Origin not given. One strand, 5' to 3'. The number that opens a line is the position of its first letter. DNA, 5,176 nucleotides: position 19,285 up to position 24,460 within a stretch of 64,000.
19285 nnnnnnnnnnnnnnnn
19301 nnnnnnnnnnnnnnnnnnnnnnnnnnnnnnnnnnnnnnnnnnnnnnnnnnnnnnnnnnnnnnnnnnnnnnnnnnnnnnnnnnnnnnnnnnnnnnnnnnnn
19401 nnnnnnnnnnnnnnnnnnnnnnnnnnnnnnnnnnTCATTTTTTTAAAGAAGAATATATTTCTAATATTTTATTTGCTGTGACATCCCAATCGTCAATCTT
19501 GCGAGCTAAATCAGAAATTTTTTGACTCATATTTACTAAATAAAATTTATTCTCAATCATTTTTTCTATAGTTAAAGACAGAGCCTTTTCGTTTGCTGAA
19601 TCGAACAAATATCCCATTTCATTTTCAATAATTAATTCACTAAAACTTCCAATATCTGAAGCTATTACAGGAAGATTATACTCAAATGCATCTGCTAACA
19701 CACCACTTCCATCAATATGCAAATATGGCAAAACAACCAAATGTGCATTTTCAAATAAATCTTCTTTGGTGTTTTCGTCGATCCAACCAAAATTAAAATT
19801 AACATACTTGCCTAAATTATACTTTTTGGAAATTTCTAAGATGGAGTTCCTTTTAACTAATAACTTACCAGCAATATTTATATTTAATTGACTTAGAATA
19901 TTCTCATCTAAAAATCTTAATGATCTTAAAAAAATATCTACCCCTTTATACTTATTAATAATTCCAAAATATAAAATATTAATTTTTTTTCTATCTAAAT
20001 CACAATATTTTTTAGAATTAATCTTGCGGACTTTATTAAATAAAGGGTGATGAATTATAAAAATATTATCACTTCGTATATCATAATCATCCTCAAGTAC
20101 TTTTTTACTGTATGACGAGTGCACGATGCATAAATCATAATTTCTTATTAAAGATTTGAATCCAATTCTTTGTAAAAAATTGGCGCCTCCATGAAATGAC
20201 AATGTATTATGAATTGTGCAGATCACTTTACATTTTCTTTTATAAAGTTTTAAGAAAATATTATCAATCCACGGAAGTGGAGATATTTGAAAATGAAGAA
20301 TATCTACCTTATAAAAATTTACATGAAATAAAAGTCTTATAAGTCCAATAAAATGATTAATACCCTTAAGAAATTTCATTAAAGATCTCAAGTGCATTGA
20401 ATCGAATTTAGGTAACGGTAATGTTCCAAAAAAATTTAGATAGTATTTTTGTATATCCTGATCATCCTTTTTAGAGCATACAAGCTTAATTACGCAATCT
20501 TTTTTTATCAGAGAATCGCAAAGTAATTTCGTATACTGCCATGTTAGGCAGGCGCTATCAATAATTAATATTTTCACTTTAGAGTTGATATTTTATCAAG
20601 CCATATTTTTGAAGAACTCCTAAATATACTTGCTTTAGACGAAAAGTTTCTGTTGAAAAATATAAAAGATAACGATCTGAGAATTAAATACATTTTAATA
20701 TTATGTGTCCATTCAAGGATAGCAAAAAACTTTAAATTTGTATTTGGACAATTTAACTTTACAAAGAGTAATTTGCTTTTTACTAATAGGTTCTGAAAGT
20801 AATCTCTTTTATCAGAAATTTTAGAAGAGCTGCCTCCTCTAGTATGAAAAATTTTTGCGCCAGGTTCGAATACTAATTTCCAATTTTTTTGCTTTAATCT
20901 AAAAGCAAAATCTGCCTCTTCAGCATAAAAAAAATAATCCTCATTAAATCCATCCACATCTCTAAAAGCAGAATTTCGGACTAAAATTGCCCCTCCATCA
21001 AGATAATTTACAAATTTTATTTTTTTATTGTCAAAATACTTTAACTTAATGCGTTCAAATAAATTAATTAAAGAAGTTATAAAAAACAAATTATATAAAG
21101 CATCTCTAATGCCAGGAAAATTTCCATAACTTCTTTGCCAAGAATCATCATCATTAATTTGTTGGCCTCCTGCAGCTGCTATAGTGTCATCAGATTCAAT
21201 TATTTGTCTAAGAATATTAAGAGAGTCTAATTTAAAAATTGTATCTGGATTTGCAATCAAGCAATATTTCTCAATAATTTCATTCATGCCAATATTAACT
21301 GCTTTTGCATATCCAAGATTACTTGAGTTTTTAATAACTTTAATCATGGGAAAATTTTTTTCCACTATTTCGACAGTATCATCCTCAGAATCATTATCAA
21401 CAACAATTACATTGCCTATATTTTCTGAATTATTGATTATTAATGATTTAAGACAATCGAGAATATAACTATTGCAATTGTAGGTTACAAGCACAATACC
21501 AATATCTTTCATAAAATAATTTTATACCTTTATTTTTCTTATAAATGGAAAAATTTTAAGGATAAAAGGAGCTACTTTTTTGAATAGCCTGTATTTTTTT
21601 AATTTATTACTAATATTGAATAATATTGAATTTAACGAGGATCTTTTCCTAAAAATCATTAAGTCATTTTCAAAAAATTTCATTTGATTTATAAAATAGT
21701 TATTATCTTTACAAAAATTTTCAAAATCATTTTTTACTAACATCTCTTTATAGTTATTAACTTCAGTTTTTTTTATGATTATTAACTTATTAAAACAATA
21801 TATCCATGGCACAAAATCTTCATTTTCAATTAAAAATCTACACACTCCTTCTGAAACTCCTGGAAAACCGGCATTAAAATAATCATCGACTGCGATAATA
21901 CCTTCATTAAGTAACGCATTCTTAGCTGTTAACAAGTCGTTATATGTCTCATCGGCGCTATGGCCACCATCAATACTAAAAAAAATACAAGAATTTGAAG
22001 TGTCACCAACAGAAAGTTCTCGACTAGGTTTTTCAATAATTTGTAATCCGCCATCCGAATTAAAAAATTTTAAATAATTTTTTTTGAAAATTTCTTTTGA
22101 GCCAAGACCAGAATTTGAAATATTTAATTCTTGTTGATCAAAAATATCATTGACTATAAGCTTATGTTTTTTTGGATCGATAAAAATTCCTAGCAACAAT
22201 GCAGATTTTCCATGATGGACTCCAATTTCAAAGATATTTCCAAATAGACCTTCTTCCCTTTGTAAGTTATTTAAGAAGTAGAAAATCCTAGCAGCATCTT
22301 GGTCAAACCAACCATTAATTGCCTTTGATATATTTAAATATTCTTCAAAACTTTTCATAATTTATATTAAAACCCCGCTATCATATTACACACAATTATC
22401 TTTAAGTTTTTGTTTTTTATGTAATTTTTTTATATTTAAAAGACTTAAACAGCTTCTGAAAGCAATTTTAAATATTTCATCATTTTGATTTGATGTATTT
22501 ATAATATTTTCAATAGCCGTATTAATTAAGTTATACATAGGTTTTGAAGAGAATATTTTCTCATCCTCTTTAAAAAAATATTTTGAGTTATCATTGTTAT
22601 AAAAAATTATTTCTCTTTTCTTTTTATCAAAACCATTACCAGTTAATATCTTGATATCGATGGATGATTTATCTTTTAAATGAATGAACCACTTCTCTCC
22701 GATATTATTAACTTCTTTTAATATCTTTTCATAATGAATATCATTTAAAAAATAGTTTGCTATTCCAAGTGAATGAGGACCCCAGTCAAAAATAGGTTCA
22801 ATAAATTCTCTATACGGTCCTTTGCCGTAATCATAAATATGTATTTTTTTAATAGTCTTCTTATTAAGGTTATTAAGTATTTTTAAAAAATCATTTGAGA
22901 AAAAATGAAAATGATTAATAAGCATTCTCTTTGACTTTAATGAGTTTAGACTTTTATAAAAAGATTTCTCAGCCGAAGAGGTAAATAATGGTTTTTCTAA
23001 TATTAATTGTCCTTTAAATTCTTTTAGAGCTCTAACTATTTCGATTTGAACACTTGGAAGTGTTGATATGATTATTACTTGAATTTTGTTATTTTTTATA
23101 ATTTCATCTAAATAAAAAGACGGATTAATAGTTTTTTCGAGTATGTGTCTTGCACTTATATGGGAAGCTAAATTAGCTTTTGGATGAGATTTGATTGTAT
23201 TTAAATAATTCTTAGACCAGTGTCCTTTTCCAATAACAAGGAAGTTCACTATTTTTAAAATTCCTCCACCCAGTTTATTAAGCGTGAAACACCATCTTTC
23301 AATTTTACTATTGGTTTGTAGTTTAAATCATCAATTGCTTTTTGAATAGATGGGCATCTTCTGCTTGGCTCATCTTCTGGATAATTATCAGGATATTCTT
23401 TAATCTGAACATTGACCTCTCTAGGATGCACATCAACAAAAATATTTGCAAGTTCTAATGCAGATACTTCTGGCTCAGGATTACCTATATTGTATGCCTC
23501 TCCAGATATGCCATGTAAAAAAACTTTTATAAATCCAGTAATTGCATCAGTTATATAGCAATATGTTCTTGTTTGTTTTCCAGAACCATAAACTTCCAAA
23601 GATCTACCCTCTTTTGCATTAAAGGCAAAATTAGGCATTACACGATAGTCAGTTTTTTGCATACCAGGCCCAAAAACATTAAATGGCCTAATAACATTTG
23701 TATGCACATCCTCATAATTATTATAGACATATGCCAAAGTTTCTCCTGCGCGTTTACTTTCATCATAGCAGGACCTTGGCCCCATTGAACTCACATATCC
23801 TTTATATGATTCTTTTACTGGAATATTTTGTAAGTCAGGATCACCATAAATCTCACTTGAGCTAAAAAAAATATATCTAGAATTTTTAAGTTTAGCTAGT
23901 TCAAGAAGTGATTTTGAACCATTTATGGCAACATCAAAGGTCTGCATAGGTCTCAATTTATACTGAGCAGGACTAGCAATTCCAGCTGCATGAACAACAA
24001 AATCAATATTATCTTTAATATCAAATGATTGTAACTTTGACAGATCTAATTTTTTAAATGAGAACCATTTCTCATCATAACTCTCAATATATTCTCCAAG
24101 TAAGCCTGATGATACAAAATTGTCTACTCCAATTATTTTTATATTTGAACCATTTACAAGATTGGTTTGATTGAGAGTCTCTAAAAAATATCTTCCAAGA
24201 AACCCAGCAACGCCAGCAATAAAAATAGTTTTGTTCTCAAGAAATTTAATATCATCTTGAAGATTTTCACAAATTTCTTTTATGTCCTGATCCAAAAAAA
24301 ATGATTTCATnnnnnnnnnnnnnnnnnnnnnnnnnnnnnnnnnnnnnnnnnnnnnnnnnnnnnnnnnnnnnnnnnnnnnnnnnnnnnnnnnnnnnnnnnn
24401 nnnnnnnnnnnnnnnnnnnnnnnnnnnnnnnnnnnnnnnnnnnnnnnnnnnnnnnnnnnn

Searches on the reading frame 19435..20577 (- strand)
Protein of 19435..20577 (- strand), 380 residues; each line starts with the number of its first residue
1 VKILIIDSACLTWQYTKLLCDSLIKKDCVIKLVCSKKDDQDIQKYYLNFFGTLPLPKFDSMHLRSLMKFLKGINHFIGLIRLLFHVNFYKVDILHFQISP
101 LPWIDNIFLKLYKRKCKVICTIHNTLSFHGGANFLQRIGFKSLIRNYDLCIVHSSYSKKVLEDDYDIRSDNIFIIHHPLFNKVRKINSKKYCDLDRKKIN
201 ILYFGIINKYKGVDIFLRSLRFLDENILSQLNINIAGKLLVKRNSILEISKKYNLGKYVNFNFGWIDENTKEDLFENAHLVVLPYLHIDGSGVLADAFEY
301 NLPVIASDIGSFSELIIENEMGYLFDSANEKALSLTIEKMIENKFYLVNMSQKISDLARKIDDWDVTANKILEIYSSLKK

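Call 21: search_protein_families(library=pfam, proteins=[window:19435-20577:-], max_evalue=0.0001)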
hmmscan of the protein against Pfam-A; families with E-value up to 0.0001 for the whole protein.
window:19435-20577:- (380 aa): 3 families
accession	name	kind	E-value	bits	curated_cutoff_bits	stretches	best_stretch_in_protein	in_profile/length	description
PF00534.26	Glycos_transf_1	-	3.8e-20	72.6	26.4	1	194-359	11-170/172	Glycosyl transferases group 1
PF13692.12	Glyco_trans_1_4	-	4.8e-15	56.5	27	1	200-343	3-142/142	Glycosyl transferases group 1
PF13439.12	Glyco_transf_4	-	3.6e-12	47.1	28.5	1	15-177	7-164/170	Glycosyltransferase Family 4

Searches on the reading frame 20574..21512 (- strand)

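Call 21: search_protein_families(library=pfam, proteins=[window:20574-21512:-], max_evalue=0.0001)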
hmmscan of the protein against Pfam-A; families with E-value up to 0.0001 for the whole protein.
window:20574-21512:- (312 aa): 3 families
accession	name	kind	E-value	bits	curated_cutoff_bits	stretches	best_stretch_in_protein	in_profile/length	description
PF00535.33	Glycos_transf_2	-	1.6e-19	70.9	23.3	1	6-151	2-132/168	Glycosyl transferase family 2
PF13641.12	Glyco_tranf_2_3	-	8.5e-09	36.2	27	1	4-236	3-223/230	Glycosyltransferase like family 2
PF13632.12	Glyco_trans_2_3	-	2.3e-05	24.8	27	1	173-229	74-128/198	Glycosyl transferase family group 2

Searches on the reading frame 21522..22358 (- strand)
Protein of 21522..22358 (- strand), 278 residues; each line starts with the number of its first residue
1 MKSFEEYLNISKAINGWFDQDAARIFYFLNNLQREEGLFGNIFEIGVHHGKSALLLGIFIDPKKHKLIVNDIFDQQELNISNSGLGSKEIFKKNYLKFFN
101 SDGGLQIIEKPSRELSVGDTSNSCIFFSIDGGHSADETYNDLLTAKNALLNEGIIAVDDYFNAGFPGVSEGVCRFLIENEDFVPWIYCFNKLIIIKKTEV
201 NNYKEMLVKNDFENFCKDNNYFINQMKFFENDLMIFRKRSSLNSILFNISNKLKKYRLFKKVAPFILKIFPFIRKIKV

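Call 22: search_protein_families(library=pfam, proteins=[window:21522-22358:-], max_evalue=0.0001)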
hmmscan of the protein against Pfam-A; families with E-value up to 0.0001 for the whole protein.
window:21522-22358:- (278 aa): 1 family
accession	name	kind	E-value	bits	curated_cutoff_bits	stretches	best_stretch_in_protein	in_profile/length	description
PF13578.12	Methyltransf_24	-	4.4e-10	40.8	26.3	1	44-160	2-105/105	Methyltransferase domain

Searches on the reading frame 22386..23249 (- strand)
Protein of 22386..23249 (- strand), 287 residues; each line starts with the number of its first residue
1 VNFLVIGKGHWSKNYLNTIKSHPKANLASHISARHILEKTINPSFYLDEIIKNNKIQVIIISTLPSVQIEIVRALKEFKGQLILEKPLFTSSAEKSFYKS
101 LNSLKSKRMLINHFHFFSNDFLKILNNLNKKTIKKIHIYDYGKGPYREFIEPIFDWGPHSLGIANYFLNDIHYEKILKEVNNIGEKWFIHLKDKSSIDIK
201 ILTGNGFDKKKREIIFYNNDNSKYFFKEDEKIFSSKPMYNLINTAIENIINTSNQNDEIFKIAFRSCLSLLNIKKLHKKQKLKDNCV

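Call 22: search_protein_families(library=pfam, proteins=[window:22386-23249:-], max_evalue=0.0001)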
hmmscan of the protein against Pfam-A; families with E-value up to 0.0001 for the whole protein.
window:22386-23249:- (287 aa): 1 family
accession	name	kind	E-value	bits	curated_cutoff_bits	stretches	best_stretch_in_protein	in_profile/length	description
PF01408.29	GFO_IDH_MocA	-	5e-06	27.7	24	1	1-95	1-102/120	Oxidoreductase family, NAD-binding Rossmann fold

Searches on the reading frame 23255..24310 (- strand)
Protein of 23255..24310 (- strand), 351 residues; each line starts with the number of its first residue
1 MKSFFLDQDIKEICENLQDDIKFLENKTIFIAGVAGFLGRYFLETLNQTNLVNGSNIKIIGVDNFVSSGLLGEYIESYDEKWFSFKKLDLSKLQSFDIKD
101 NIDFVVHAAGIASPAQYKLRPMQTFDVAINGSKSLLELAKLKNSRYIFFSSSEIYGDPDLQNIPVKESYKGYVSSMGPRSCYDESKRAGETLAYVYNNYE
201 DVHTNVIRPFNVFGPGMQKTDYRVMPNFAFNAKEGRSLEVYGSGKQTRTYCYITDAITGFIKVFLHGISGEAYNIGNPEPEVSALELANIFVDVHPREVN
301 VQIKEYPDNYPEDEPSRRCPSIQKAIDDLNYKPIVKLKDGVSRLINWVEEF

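Call 22: search_protein_families(library=pfam, proteins=[window:23255-24310:-], max_evalue=0.0001)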
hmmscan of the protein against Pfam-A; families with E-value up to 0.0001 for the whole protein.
window:23255-24310:- (351 aa): 4 families
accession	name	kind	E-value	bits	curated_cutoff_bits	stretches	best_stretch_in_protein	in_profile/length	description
PF01370.27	Epimerase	-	4.6e-43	147.8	20.9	1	29-276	1-240/240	NAD dependent epimerase/dehydratase family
PF16363.11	GDP_Man_Dehyd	-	6.5e-30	105.2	27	1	30-343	1-331/332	GDP-mannose 4,6 dehydratase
PF01073.25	3Beta_HSD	-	1.6e-12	47.5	22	1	31-253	2-218/280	3-beta hydroxysteroid dehydrogenase/isomerase family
PF07993.18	NAD_binding_4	-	1e-08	35.1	20.1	1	86-214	73-209/258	Male sterility protein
